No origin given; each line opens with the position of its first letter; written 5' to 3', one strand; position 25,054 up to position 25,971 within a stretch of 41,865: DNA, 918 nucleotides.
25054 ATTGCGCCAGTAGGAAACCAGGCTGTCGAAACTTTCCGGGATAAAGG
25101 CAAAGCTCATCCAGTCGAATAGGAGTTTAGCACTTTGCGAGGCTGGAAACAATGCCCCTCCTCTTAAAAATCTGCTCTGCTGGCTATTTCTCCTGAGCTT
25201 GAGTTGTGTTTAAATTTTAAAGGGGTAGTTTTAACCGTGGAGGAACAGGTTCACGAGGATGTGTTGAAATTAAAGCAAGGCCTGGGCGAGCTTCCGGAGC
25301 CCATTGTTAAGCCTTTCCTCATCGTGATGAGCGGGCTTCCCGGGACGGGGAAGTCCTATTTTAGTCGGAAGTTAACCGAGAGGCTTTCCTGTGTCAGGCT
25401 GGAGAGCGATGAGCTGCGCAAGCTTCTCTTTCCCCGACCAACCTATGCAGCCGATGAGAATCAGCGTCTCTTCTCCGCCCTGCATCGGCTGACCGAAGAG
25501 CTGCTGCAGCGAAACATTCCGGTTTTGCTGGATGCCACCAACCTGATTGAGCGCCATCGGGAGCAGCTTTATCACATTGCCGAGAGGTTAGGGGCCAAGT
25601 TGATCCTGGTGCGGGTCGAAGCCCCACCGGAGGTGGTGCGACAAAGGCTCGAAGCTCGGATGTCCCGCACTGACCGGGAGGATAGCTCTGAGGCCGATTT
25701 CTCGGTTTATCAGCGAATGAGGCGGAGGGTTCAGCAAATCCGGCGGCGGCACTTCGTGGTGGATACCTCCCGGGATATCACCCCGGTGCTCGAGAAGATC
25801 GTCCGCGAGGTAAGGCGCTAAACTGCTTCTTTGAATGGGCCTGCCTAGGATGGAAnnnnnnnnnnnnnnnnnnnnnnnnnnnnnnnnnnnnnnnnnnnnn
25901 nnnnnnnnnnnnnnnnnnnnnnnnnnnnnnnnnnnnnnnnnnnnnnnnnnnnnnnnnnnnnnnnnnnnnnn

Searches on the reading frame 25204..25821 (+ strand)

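Call 7: search_protein_families(library=ncbifam, proteins=[window:25204-25821:+], max_evalue=0.001)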
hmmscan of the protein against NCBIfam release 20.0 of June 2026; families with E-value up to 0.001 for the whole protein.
window:25204-25821:+ (205 aa): 5 families
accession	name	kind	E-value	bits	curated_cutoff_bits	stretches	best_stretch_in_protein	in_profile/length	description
TIGR03574.1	selen_PSTK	equivalog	6.1e-11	42.2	290.5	1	39-200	1-164/249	L-seryl-tRNA(Sec) kinase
TIGR04075.1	bacter_Pnkp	equivalog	7.7e-11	40.9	750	1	36-184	7-149/851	polynucleotide kinase-phosphatase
NF004041.0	PRK05541.1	subfamily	7.1e-05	22.9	127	1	37-117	7-91/176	adenylyl-sulfate kinase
NF010553.0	PRK13947.1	equivalog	0.00054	20.2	204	0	128-201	90-163/173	shikimate kinase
NF005252.0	PRK06762.1-3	equivalog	0.00092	19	258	0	36-147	10-121/189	hypothetical protein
